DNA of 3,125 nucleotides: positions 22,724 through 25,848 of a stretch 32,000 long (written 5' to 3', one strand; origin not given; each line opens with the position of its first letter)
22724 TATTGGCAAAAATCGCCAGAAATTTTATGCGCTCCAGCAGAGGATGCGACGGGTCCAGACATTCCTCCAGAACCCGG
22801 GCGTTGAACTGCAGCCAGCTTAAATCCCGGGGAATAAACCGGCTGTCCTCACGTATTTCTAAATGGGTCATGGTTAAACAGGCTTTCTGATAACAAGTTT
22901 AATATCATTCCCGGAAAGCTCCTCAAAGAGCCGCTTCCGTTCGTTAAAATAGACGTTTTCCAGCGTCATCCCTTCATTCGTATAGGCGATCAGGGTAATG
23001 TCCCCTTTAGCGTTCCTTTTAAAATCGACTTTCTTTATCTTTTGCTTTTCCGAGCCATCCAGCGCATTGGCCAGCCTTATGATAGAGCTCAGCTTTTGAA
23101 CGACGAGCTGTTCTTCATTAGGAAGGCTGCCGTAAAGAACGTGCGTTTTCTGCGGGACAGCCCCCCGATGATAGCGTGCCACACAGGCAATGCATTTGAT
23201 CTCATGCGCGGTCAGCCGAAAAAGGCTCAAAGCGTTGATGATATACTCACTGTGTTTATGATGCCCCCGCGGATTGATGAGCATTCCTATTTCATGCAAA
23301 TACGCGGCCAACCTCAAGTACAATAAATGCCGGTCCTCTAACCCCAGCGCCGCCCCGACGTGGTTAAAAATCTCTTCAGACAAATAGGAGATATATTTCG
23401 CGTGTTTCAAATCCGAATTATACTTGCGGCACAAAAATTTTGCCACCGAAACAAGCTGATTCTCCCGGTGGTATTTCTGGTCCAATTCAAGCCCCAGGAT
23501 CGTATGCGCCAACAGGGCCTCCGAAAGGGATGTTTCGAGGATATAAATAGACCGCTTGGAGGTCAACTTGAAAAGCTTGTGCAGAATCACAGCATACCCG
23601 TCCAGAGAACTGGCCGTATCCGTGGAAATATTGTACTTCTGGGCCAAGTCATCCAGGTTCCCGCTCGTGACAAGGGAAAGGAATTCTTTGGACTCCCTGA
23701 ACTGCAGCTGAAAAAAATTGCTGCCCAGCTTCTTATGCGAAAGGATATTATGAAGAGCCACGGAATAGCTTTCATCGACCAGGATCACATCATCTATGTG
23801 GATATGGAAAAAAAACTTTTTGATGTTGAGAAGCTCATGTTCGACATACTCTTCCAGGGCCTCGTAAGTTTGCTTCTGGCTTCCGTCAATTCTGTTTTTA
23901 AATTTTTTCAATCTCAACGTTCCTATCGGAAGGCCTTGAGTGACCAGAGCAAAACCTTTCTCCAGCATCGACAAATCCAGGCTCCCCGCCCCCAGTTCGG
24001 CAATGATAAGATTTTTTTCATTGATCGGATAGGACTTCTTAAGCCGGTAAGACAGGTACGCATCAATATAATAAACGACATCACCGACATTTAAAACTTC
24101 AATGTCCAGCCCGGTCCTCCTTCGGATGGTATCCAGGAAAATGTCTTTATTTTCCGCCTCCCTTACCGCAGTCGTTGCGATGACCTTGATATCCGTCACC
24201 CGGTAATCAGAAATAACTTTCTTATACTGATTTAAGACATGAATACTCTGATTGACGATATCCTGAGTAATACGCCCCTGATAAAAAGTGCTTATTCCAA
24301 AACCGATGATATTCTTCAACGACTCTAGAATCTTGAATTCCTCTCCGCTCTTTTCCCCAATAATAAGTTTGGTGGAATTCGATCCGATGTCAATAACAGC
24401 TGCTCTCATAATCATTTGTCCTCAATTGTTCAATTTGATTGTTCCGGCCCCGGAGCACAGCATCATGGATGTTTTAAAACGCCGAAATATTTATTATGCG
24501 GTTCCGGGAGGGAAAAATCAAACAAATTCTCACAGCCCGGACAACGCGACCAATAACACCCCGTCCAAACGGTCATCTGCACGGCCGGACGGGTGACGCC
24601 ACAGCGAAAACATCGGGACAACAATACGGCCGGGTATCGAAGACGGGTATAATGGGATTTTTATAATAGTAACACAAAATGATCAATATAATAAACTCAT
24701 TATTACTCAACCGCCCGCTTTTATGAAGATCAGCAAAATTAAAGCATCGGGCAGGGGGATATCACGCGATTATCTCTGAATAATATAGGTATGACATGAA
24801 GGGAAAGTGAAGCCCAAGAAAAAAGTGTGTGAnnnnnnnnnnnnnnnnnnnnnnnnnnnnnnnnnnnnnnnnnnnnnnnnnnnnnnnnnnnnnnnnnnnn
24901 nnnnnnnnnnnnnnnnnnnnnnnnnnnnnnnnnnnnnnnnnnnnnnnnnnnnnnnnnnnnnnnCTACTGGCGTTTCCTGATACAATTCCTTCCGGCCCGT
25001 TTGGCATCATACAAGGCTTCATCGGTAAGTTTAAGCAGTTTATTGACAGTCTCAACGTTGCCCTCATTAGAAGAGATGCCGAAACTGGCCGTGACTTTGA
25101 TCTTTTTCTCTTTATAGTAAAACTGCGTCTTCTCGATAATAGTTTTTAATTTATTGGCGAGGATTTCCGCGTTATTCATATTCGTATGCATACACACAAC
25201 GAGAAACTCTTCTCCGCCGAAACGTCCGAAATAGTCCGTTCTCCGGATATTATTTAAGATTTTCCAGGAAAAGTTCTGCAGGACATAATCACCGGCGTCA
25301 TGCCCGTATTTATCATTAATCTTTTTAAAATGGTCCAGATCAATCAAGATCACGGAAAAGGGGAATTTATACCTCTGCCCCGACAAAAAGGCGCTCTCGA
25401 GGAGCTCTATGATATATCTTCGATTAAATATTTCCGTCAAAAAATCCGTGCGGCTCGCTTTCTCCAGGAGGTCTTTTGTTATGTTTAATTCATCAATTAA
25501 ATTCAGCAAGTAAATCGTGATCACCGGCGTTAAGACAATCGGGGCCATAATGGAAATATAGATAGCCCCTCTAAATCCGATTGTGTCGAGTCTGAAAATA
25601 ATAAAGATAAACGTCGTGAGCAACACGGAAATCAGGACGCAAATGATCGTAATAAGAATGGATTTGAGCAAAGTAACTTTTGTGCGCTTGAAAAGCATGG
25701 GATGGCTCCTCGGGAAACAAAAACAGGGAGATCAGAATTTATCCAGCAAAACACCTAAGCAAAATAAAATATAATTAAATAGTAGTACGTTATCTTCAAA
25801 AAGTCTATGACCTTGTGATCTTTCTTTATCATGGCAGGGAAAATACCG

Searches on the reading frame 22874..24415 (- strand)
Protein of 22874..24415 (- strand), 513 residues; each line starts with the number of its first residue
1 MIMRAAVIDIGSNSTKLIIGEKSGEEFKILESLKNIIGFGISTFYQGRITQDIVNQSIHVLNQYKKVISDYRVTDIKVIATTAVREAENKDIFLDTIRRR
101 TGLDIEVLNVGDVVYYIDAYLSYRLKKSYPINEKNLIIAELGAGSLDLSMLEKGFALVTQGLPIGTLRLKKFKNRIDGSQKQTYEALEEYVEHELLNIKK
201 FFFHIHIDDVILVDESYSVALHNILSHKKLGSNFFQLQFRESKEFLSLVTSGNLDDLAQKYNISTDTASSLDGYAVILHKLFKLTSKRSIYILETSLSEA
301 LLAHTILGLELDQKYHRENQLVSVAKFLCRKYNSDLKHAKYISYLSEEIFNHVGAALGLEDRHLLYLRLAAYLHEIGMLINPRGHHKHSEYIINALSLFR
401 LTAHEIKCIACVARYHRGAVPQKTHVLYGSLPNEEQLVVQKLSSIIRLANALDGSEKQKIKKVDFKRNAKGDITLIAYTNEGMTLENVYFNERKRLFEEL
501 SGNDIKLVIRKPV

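Call 8: search_protein_families(library=pfam, proteins=[window:22874-24415:-], max_evalue=0.01)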
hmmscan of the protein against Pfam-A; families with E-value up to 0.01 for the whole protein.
window:22874-24415:- (513 aa): 4 families
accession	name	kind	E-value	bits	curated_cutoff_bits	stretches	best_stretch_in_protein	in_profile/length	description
PF02541.22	Ppx-GppA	-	3.6e-24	86.1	27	1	21-303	4-279/285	Ppx/GppA phosphatase family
PF21447.3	Ppx-GppA_III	-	4.9e-23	82.3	27.3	1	327-475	8-155/177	Ppx/GppA phosphatase, domain III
PF24391.1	HD-CE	-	0.00023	21.4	27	1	366-453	38-186/263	HD-CE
PF01966.28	HD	-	0.0083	16.8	22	0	338-439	4-107/116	HD domain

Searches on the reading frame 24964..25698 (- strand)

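Call 72: search_protein_families(library=pfam, proteins=[window:24964-25698:-], max_evalue=0.001)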
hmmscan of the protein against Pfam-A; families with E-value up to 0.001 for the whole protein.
window:24964-25698:- (244 aa): 1 family
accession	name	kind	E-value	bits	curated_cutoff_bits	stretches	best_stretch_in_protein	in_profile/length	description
PF00990.26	GGDEF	-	6.6e-44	149.9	23.8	1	84-238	3-160/161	Diguanylate cyclase, GGDEF domain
